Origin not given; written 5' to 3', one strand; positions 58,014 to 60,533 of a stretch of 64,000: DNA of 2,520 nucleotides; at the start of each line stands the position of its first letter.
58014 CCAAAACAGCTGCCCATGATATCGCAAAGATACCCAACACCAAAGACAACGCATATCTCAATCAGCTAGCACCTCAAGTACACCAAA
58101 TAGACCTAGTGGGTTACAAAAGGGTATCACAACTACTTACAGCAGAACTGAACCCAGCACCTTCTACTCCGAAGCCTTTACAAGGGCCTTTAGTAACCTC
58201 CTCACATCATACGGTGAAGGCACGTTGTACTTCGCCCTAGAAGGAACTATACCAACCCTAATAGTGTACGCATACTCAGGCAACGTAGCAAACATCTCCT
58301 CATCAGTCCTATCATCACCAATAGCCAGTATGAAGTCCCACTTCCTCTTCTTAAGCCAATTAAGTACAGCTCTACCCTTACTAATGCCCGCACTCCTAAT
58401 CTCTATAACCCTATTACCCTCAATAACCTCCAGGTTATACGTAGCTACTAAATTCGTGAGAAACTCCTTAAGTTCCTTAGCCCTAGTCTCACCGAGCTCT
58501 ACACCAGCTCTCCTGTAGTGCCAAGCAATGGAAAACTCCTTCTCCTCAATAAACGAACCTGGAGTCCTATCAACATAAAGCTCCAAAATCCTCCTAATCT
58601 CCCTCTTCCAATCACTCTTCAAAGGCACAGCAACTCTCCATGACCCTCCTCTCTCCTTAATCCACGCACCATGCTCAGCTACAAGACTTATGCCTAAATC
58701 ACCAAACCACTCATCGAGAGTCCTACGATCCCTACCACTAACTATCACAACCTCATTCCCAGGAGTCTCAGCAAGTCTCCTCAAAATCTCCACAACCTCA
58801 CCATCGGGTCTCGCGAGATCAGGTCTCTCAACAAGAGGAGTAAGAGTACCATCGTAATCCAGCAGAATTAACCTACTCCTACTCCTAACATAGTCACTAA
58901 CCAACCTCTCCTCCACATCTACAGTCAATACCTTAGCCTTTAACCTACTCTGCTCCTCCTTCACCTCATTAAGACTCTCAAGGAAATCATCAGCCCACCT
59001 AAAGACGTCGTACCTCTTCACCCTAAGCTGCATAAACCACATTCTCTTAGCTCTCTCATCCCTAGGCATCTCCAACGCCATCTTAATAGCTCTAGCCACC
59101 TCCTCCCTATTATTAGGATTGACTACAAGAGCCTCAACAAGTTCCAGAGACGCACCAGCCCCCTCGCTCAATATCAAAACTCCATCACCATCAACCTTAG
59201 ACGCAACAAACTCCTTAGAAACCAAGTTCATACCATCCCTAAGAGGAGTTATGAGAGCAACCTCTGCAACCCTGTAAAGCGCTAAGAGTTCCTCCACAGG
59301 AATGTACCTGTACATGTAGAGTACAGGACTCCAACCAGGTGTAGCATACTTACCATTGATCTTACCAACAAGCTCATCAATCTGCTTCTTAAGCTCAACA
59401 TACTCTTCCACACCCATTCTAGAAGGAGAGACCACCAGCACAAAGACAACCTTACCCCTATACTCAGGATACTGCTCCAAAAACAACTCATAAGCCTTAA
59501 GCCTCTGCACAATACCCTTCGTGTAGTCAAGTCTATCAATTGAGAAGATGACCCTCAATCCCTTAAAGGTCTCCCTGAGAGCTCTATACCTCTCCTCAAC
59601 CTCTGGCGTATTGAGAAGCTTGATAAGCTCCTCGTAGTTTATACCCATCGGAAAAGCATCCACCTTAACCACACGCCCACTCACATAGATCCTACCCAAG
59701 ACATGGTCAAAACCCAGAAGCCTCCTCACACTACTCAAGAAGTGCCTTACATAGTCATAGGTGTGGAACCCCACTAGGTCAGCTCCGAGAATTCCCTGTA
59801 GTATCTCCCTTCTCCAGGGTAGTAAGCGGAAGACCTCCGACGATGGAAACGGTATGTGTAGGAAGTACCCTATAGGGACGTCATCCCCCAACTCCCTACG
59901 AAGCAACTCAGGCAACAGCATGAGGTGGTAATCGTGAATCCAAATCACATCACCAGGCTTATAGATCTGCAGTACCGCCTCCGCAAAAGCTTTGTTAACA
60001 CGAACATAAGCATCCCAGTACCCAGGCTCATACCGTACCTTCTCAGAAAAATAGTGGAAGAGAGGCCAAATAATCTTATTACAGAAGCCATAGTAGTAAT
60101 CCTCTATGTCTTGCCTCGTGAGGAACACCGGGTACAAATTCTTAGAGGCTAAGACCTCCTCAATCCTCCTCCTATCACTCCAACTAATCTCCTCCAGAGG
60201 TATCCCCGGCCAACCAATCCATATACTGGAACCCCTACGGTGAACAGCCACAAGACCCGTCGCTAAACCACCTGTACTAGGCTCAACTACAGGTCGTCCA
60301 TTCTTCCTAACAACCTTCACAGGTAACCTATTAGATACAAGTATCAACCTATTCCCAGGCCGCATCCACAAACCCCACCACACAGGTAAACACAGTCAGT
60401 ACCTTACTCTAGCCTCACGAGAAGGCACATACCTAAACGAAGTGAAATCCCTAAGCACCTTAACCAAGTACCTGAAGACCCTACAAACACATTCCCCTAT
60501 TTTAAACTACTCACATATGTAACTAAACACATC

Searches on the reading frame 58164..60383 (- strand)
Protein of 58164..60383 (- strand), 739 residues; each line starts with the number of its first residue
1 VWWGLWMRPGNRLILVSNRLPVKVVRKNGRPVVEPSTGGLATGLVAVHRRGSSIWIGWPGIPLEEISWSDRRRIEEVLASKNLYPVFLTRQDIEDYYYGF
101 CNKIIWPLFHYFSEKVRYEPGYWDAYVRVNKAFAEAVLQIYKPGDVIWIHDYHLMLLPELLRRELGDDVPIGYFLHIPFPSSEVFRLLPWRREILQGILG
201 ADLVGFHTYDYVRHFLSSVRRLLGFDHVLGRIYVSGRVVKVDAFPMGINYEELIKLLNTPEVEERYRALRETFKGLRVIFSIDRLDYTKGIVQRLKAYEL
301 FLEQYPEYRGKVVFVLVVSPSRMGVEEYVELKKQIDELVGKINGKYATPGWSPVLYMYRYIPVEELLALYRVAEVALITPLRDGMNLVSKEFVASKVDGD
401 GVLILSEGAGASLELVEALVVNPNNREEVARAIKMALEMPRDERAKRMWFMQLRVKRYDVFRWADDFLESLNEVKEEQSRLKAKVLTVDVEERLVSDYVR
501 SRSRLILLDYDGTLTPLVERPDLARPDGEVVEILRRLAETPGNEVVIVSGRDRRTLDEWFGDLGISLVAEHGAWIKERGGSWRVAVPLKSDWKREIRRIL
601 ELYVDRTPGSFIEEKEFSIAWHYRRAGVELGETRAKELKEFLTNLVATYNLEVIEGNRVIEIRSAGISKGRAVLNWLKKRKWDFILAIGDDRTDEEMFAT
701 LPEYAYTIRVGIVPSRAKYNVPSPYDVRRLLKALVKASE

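Call 104: search_protein_families(library=pfam, proteins=[window:58164-60383:-], max_evalue=0.00001)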
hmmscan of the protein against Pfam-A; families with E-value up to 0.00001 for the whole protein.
window:58164-60383:- (739 aa): 3 families
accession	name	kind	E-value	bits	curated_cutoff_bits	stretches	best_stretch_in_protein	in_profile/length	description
PF00982.27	Glyco_transf_20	-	4.8e-162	540.4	32.5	1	12-472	2-472/473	Glycosyltransferase family 20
PF02358.22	Trehalose_PPase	-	2.6e-55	187.6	27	1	507-704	1-206/235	Trehalose-phosphatase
PF08282.18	Hydrolase_3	-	2.1e-10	41.2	20.9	0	636-700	155-221/255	haloacid dehalogenase-like hydrolase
